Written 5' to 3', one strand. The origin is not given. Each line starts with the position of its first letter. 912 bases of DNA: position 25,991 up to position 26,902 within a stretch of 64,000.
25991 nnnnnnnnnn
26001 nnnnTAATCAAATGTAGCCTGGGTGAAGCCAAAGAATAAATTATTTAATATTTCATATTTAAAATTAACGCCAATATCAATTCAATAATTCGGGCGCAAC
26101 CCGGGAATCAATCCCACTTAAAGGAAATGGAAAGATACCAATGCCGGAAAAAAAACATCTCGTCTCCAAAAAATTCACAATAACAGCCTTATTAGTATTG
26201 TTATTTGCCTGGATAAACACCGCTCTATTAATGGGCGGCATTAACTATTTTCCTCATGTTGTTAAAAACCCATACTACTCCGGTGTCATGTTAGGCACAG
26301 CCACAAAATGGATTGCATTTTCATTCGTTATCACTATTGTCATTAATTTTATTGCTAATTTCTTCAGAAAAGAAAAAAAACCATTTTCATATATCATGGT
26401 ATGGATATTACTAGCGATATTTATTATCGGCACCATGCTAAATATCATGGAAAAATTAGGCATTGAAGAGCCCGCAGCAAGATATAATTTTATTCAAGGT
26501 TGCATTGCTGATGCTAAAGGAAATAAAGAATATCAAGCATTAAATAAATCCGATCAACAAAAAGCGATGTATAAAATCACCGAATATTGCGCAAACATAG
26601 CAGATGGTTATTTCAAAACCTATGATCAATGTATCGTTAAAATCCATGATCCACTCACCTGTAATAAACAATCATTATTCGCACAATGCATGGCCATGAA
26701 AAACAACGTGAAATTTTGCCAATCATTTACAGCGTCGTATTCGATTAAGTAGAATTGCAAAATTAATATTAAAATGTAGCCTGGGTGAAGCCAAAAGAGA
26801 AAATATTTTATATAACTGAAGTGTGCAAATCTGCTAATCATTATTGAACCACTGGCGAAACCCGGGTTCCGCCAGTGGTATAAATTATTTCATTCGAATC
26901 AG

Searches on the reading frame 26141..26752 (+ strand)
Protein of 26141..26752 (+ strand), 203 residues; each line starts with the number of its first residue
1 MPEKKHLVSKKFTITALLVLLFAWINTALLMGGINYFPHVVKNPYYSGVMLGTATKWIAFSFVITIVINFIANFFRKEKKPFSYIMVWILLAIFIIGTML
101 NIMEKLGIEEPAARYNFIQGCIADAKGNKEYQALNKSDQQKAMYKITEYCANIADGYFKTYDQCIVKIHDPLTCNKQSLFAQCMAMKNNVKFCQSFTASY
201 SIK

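Call 66: search_protein_families(library=pfam, proteins=[window:26141-26752:+], max_evalue=0.1)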
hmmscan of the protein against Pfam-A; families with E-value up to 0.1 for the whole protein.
window:26141-26752:+ (203 aa): 4 families
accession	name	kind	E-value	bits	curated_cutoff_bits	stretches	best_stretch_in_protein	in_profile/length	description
PF12698.13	ABC2_membrane_3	-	0.0053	16.3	31.6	1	11-103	210-292/347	ABC-2 family transporter protein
PF03699.18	UPF0182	-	0.02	13.5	27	1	10-108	195-295/770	Uncharacterised protein family (UPF0182)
PF13567.11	DUF4131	-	0.032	14.4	31.6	0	57-133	8-84/165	Domain of unknown function (DUF4131)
PF04123.18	DUF373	-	0.054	13.3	28.3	1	13-102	224-312/335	Domain of unknown function (DUF373)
